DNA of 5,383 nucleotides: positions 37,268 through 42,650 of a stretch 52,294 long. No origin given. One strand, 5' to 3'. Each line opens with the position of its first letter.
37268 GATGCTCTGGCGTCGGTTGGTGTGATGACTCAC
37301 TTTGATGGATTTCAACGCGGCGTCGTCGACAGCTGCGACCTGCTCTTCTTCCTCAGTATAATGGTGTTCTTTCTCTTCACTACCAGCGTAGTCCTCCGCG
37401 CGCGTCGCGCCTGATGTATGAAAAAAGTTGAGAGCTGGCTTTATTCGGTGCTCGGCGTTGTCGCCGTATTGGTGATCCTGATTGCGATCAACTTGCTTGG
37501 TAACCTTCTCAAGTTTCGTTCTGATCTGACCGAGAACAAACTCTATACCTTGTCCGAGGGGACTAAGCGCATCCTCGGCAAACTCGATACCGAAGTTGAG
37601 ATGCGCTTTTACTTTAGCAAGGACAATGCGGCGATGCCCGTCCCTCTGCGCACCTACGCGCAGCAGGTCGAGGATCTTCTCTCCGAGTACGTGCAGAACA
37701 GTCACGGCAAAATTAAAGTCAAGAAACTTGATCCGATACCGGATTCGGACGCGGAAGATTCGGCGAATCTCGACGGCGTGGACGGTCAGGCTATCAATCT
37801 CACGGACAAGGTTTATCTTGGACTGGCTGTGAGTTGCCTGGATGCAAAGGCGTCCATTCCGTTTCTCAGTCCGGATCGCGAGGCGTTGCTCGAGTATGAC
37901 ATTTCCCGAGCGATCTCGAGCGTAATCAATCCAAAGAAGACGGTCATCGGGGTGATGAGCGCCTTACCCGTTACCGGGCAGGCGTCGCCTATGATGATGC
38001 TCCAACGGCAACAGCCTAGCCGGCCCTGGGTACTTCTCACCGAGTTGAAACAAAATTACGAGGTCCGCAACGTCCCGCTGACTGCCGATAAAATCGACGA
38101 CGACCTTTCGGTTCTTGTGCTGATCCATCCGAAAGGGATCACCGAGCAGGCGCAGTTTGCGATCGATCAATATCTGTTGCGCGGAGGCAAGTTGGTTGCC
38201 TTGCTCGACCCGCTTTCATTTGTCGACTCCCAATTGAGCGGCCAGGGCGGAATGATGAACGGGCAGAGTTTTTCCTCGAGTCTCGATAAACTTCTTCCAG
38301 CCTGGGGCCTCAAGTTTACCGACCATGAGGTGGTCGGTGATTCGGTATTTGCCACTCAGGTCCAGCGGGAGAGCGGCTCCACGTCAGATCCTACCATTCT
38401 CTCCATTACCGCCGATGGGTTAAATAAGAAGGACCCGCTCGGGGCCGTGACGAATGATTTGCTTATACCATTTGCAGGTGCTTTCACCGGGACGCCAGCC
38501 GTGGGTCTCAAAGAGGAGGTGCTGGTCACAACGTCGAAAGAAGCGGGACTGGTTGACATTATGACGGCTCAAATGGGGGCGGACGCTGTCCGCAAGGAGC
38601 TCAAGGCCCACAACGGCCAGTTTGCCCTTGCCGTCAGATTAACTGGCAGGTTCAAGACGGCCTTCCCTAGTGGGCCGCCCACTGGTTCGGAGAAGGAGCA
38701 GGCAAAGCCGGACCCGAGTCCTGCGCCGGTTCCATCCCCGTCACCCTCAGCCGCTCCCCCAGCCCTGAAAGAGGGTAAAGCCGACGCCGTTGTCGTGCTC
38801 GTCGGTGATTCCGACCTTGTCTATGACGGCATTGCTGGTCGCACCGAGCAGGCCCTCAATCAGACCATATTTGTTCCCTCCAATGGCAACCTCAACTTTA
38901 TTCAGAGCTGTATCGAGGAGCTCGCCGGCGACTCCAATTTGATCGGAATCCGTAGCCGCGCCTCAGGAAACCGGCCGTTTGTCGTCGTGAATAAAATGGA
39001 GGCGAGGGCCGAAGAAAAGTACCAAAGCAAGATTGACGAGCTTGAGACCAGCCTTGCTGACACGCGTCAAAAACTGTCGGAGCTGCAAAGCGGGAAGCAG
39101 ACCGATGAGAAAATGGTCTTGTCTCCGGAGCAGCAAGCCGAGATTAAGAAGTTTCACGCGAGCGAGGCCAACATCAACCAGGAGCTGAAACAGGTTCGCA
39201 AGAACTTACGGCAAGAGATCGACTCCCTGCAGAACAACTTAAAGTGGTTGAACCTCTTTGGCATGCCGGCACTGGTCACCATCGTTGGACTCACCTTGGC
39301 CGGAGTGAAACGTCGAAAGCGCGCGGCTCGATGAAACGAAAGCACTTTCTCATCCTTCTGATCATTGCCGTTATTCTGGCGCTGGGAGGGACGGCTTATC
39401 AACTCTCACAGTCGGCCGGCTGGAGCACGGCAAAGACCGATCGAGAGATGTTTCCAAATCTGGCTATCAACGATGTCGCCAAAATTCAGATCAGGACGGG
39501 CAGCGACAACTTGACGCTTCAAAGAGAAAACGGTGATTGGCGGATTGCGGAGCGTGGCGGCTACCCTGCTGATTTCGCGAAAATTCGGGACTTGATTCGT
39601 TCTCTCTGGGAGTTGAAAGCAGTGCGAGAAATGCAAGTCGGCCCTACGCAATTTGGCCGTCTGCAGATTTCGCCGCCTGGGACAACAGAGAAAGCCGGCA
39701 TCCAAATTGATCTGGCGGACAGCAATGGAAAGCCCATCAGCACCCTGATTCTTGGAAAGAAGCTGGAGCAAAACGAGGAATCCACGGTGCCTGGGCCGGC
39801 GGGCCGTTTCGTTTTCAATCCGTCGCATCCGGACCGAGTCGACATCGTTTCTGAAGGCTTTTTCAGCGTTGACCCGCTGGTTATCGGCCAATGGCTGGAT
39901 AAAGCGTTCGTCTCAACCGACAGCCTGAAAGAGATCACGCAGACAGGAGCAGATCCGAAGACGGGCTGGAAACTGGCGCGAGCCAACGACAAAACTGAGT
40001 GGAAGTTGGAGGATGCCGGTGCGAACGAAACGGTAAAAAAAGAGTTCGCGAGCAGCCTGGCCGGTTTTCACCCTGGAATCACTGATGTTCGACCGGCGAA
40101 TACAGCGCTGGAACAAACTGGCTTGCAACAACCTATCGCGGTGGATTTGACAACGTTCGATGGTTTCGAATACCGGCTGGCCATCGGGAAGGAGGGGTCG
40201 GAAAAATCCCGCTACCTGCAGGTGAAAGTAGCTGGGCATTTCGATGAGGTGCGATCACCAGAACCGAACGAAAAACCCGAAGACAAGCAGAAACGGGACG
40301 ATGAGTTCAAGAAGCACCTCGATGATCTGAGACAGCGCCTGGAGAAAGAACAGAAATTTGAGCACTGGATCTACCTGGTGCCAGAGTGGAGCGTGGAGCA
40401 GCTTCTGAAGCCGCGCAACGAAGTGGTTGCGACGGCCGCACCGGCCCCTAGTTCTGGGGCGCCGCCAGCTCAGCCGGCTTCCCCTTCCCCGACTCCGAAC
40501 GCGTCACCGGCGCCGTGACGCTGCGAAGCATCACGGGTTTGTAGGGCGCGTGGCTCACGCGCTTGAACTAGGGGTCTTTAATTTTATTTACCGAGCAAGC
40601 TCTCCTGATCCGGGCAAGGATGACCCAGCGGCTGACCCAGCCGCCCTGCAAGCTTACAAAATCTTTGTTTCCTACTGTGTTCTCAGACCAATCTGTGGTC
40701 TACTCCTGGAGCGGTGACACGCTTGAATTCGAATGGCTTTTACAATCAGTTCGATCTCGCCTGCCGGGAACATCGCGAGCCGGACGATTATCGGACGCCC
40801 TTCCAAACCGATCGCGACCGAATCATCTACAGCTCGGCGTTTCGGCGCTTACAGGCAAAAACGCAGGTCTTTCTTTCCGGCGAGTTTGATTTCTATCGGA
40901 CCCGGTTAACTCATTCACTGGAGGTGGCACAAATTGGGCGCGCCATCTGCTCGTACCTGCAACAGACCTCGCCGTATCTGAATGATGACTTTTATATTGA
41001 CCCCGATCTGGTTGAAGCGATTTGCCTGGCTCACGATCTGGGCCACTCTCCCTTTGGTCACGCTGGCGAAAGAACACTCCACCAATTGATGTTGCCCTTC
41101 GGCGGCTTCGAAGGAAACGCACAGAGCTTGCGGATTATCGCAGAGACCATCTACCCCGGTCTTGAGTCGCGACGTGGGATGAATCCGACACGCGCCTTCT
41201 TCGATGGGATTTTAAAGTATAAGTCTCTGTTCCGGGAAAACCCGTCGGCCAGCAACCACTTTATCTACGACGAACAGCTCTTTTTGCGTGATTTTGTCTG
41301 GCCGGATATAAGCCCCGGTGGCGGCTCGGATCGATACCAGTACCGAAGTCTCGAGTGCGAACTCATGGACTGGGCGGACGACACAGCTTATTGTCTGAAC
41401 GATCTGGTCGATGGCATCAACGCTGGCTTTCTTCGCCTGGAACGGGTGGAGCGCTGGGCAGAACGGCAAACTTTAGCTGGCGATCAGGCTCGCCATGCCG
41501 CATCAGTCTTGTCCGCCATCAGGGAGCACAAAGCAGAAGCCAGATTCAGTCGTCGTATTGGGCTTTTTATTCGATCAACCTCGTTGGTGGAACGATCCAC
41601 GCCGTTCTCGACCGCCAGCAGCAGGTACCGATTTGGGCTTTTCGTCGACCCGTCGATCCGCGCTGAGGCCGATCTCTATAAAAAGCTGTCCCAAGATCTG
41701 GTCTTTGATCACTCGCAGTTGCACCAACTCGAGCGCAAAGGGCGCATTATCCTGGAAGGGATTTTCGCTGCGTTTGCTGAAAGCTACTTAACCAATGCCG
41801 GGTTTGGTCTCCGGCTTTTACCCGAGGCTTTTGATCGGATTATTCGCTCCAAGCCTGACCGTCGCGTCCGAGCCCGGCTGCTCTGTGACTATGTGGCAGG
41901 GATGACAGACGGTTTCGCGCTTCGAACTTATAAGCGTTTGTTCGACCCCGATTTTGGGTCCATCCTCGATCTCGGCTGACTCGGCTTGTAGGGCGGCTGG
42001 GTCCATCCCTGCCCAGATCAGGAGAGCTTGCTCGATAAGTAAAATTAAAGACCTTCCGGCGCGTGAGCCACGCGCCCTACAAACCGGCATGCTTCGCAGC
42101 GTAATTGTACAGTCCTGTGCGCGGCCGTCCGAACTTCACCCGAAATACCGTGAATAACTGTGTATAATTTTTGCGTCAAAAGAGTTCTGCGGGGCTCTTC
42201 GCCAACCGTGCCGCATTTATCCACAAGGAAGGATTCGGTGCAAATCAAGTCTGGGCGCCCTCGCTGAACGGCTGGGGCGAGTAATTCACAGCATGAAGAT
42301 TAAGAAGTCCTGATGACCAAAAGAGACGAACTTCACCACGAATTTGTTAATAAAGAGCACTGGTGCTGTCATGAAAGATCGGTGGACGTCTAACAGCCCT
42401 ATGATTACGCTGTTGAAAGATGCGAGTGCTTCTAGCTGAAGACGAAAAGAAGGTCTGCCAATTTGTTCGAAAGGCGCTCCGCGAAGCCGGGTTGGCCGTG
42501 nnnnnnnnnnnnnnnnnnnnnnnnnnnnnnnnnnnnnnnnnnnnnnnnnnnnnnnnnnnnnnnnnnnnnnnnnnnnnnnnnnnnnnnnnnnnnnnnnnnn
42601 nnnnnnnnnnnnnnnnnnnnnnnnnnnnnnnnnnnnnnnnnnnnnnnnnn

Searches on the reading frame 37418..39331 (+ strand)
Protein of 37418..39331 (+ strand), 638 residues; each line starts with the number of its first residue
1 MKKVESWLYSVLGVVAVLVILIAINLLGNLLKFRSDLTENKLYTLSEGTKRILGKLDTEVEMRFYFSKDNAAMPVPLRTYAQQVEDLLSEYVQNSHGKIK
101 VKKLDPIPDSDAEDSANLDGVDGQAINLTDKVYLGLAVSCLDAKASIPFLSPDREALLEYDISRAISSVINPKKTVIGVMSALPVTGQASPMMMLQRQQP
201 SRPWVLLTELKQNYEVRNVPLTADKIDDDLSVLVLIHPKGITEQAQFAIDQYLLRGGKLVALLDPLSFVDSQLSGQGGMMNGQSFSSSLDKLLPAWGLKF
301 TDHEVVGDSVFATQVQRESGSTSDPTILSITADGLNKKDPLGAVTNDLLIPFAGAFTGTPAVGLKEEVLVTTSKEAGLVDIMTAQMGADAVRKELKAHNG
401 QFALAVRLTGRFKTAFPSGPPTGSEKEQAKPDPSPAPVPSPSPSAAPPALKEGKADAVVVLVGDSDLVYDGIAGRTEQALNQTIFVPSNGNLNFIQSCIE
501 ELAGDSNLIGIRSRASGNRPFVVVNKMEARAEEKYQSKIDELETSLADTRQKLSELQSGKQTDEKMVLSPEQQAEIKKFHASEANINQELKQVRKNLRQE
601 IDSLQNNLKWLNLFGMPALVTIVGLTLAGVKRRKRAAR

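Call 17: search_protein_families(library=ncbifam, proteins=[window:37418-39331:+])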
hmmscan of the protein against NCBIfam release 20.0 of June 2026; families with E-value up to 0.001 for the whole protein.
window:37418-39331:+ (638 aa): 1 family
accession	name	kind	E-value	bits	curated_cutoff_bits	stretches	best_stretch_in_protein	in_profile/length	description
TIGR03521.1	GldG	equivalog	1.7e-32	112.8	389.85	2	158-516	167-507/552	gliding motility-associated ABC transporter substrate-binding protein GldG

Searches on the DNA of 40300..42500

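Call 14: search_rna_families(source=window, start=40300, end=42500, threshold=evalue, max_evalue=1)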
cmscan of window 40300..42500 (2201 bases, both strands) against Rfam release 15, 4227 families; matches with E-value up to 1: 0.
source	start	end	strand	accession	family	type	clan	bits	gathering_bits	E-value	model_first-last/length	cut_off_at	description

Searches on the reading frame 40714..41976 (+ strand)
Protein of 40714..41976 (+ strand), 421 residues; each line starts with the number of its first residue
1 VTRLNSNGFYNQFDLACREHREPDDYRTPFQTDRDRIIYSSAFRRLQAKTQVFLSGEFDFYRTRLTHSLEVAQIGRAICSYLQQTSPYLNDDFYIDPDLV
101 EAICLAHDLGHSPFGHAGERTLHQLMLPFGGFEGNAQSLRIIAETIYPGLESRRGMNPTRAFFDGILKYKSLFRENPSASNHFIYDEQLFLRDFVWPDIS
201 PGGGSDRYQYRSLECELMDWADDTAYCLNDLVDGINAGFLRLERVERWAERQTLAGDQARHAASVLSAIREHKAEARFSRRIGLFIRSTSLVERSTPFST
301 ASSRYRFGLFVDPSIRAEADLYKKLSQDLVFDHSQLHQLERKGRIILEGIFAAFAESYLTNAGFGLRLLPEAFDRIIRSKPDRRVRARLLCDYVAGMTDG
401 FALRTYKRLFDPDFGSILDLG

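Call 17: search_protein_families(library=ncbifam, proteins=[window:40714-41976:+])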
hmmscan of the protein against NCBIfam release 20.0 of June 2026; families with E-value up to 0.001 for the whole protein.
window:40714-41976:+ (421 aa): 11 families
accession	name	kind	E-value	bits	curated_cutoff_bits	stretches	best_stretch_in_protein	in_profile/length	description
NF041026.1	antiphage_dGTPase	exception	3e-102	342.9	400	2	19-176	8-163/425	anti-phage deoxyguanosine triphosphatase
TIGR01353.1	dGTP_triPase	subfamily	6.8e-89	299.1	152.35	1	27-410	2-388/389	dGTP triphosphohydrolase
NF003701.1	PRK05318.1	subfamily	1.9e-80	270.9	383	2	16-176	7-165/426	anti-phage deoxyguanosine triphosphatase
NF002326.0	PRK01286.1-1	equivalog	8.3e-68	229.4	390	1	18-412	22-375/379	deoxyguanosinetriphosphate triphosphohydrolase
NF002829.0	PRK03007.1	equivalog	2.3e-66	224.4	385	2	7-262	7-252/425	deoxyguanosinetriphosphate triphosphohydrolase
NF002328.0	PRK01286.1-3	equivalog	5.3e-59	200.2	467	1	25-411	36-398/404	deoxyguanosinetriphosphate triphosphohydrolase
NF002327.0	PRK01286.1-2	equivalog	1.7e-58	198.3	393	2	20-171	32-166/345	deoxyguanosinetriphosphate triphosphohydrolase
NF002205.0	PRK01096.1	equivalog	7.3e-48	163.7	439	1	21-409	19-438/444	deoxyguanosinetriphosphate triphosphohydrolase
NF002330.0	PRK01286.1-5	equivalog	6.1e-47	160.6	511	2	23-241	21-212/384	deoxyguanosinetriphosphate triphosphohydrolase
NF003429.0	PRK04926.1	equivalog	1.1e-44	153.1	405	3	21-124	23-134/500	dGTPase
NF002329.0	PRK01286.1-4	equivalog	2.6e-44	151.8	494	1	18-172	28-166/342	deoxyguanosinetriphosphate triphosphohydrolase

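Call 18: search_protein_families(library=padloc, proteins=[window:40714-41976:+], max_evalue=0.01)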
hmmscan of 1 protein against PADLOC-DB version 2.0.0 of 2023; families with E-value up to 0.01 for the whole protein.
window:40714-41976:+ (421 aa): 2 families
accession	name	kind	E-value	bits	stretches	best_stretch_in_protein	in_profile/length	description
PDLC02374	dGTPase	-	1.2e-117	391.6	1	12-419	25-380/395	-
PDLC00940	Cas3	-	0.0069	14.6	0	66-110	3-43/178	CRISPR-associated endonuclease Cas3-HD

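Call 25: find_encoding_contigs(protein=window:40714-41976:+, flank=3000, max_places=10)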
Protein window:40714-41976:+ (421 aa): 4 contigs read that carry it; 3 places shown.
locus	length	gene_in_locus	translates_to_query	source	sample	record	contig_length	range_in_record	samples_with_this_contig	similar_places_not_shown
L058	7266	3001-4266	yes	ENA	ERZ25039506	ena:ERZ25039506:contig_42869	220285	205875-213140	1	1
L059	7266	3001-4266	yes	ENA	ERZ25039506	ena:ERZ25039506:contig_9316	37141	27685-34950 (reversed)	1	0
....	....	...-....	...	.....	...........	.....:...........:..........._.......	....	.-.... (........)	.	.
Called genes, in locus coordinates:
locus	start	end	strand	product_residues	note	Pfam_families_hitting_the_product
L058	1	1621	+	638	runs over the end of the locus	PF23357:DUF7088, PF09822:ABC_transp_aux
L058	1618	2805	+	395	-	PF14238:DUF4340 (weak)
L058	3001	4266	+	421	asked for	PF01966:HD, PF13286:HD_assoc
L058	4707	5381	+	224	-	PF00072:Response_reg, PF00486:Trans_reg_C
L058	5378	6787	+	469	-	PF00672:HAMP, PF00512:HisKA, PF02518:HATPase_c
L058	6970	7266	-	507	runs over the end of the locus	-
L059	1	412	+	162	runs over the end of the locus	PF23357:DUF7088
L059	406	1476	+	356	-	PF09822:ABC_transp_aux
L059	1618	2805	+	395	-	PF14238:DUF4340 (weak)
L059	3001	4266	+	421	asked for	PF01966:HD, PF13286:HD_assoc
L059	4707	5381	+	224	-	PF00072:Response_reg, PF00486:Trans_reg_C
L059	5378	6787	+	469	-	PF00672:HAMP, PF00512:HisKA, PF02518:HATPase_c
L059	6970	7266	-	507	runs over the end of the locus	-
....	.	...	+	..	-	?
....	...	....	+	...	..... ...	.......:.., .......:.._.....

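Call 27: find_homologous_proteins(query=window:40714-41976:+, max_evalue=1e-50)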
Query window:40714-41976:+ (421 aa): 4273 proteins with E <= 1e-50 among 8000 candidates; the best 120 are listed.
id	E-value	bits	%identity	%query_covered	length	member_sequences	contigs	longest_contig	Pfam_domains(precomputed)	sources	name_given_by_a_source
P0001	5.6e-285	963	100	100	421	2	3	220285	PF13286.12,PF01966.29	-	-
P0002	9.1e-259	876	92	100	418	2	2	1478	PF13286.12,PF01966.29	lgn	-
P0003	1.2e-256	870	90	100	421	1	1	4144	PF13286.12,PF01966.29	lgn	-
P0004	6.5e-247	837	88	99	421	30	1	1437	PF13286.12,PF01966.29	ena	-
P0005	4.1e-221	752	79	99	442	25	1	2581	PF13286.12,PF01966.29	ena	-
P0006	6.5e-220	748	77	100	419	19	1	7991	PF13286.12,PF01966.29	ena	-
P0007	4.5e-219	746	78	99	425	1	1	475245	PF13286.12,PF01966.29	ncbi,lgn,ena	-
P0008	7.7e-219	745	77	100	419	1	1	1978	PF13286.12,PF01966.29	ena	-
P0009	2.2e-217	740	77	100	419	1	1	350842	PF13286.12,PF01966.29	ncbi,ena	-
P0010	3.1e-217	740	76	100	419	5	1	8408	PF13286.12,PF01966.29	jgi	jgi:dGTPase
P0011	6.5e-217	739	77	99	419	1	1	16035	PF13286.12,PF01966.29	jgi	jgi:dGTPase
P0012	1.3e-216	738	77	99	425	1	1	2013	PF13286.12,PF01966.29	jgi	jgi:dGTPase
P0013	1.5e-216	737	76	100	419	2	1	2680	PF13286.12,PF01966.29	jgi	-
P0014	4.6e-216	736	78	97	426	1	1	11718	PF13286.12,PF01966.29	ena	-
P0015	5.5e-216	736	77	99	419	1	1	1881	PF13286.12,PF01966.29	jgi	jgi:dGTPase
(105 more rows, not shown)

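Call 28: find_encoding_contigs(protein=P0003, flank=4000)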
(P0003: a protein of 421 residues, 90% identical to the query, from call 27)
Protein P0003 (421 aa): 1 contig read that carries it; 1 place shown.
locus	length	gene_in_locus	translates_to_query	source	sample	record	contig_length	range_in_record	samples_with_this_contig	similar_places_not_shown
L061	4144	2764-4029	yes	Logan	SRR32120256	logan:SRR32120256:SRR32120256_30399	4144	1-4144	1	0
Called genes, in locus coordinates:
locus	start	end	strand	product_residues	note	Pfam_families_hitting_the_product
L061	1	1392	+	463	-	?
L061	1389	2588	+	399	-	PF14238:DUF4340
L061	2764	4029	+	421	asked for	PF01966:HD, PF13286:HD_assoc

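Call 29: find_encoding_contigs(protein=P0002, flank=4000)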
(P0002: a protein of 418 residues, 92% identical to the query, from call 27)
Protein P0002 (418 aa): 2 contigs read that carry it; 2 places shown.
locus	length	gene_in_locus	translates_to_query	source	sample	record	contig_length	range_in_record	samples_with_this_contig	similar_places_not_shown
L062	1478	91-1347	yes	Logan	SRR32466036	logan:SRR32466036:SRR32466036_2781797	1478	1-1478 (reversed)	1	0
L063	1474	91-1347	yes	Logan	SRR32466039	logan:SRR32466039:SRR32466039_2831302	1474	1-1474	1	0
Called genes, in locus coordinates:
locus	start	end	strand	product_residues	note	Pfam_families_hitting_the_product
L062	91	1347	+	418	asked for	PF01966:HD, PF13286:HD_assoc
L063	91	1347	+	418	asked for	PF01966:HD, PF13286:HD_assoc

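Call 30: find_encoding_contigs(protein=P0004, flank=4000)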
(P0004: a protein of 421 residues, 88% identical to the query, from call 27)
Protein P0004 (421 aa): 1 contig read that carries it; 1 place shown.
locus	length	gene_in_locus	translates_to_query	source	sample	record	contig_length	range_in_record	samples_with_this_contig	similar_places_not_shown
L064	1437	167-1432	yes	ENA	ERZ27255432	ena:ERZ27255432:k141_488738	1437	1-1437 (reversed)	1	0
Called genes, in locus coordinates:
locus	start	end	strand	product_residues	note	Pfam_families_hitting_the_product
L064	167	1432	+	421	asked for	PF01966:HD, PF13286:HD_assoc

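Call 37: find_related_loci(query=window:40714-41976:+, collection=genome_contigs, flank=3000)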
Query window:40714-41976:+ (421 aa) in genome_contigs; peptide patterns used: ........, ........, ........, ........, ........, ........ (x = any residue, [..] = any of these).
600 stretches matched a pattern (row limit reached: there are more); 548 encode a relative of the query (tblastn E <= 1e-3); the best 80 are kept; 80 distinct loci.
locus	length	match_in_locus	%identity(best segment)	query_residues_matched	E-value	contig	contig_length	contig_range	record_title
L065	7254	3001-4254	77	3-421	0e+0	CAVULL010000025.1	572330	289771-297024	MAG: uncultured Verrucomicrobiae bacterium isolate MFD06435.bin.2.21 genome assembly, contig: contig_30202, whole genome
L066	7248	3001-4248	76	4-421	0e+0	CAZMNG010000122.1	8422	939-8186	MAG TPA_asm: uncultured Chthoniobacterales bacterium isolate binchicken_co3_546 genome assembly, contig: NODE_27601_leng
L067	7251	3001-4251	76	3-421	0e+0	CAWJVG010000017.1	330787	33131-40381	MAG: uncultured Verrucomicrobiae bacterium isolate MFD00964.bin.2.259 genome assembly, contig: contig_39921, whole genom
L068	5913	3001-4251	75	3-421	0e+0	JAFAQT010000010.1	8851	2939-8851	MAG: Verrucomicrobiota bacterium isolate CP_BM_ER_71 BM_ER_k147_940388, whole genome shotgun sequence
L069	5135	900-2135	77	3-416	0e+0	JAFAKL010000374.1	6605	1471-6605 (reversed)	MAG: Verrucomicrobiota bacterium isolate CP_BE_RX_10 BE_RX_k147_5257294, whole genome shotgun sequence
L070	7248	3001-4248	74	4-421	0e+0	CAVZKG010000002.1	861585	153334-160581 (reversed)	MAG: uncultured Verrucomicrobiae bacterium isolate MFD04463.bin.1.65 genome assembly, contig: contig_23071, whole genome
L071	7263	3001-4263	75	2-421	0e+0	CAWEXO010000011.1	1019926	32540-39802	MAG: uncultured Verrucomicrobiae bacterium isolate MFD09603.bin.2.211 genome assembly, contig: contig_61309, whole genom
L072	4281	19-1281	73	1-421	0e+0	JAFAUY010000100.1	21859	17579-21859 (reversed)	MAG: Verrucomicrobiota bacterium isolate CP_BM_RX_22 BM_RX_k147_1331326, whole genome shotgun sequence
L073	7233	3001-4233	73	7-419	0e+0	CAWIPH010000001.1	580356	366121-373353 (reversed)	MAG: uncultured Verrucomicrobiae bacterium isolate MFD00964.bin.1.196 genome assembly, contig: contig_28537, whole genom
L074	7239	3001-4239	72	7-419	0e+0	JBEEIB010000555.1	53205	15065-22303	MAG: Verrucomicrobiota bacterium isolate BP_749 scaffold_1187652, whole genome shotgun sequence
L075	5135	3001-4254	67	3-420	0e+0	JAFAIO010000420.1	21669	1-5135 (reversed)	MAG: Verrucomicrobiota bacterium isolate CP_BE_BS_R1_1 BE_BS_R1_k147_1927070, whole genome shotgun sequence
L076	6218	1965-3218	66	3-420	0e+0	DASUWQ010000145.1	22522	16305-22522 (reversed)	MAG TPA_asm: Chthoniobacterales bacterium isolate SMAG_U1847 k141_830166, whole genome shotgun sequence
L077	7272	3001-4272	57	1-420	2e-162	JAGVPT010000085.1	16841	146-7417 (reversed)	MAG: Bacteroidetes bacterium isolate DeMMO3_9 c_000000051589, whole genome shotgun sequence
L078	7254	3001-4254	57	7-420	7e-155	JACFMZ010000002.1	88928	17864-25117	MAG: Bacteroidetes bacterium isolate BROCD011 NODE_290_length_88928_cov_6.492354, whole genome shotgun sequence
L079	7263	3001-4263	55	4-420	6e-154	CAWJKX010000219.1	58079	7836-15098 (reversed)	MAG: uncultured Bacteroidetes bacterium isolate MFD05379.bin.2.14 genome assembly, contig: contig_8544, whole genome sho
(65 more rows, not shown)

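Call 38: search_solved_structures(query=window:40714-41976:+, max_evalue=1e-10)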
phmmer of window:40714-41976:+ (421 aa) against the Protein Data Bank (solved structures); distinct sequences matched with E-value up to 1e-10: 17.
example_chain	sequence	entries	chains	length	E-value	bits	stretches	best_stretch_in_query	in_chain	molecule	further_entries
9p8w_A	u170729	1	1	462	5.5e-59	203.5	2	19-175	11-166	Deoxyguanosinetriphosphate triphosphohydrolase-like protein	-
7lwz_B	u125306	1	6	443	2.9e-57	197.8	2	22-178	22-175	Deoxyguanosinetriphosphate triphosphohydrolase-like protein 1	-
2dqb_A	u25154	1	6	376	9.3e-50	173.1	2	14-173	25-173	Deoxyguanosinetriphosphate triphosphohydrolase, putative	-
9vwa_A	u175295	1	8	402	2.9e-34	122.1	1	27-411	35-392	Deoxyguanosinetriphosphate triphosphohydrolase-like protein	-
9vwc_A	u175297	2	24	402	6.8e-33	117.5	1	27-411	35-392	Deoxyguanosinetriphosphate triphosphohydrolase-like protein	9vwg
3bg2_A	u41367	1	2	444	7.9e-27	97.6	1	11-410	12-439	DGTP triphosphohydrolase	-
7tu0_A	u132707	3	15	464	1.3e-26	96.9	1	11-409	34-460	dGTP triphosphohydrolase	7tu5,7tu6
7tu1_A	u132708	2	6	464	8.5e-26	94.2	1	11-409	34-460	dGTP triphosphohydrolase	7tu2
2pgs_A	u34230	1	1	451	8.8e-26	94.1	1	20-247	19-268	Putative deoxyguanosinetriphosphate triphosphohydrolase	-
7tu7_A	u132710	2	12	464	3e-25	92.4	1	11-409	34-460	dGTP triphosphohydrolase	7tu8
7w1f_A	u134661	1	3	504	9e-25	90.8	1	28-123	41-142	Probable deoxyguanosinetriphosphate triphosphohydrolase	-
7tu3_A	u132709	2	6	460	1.1e-24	90.6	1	11-409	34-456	dGTP triphosphohydrolase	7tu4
4x9e_A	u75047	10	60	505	2.7e-24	89.2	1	29-123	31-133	Deoxyguanosinetriphosphate triphosphohydrolase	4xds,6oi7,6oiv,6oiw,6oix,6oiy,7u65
9p8t_A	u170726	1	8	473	1.4e-19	73.7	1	25-242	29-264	DNTP triphosphohydrolase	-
9p8s_A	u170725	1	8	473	2e-19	73.1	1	25-242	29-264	DNTP triphosphohydrolase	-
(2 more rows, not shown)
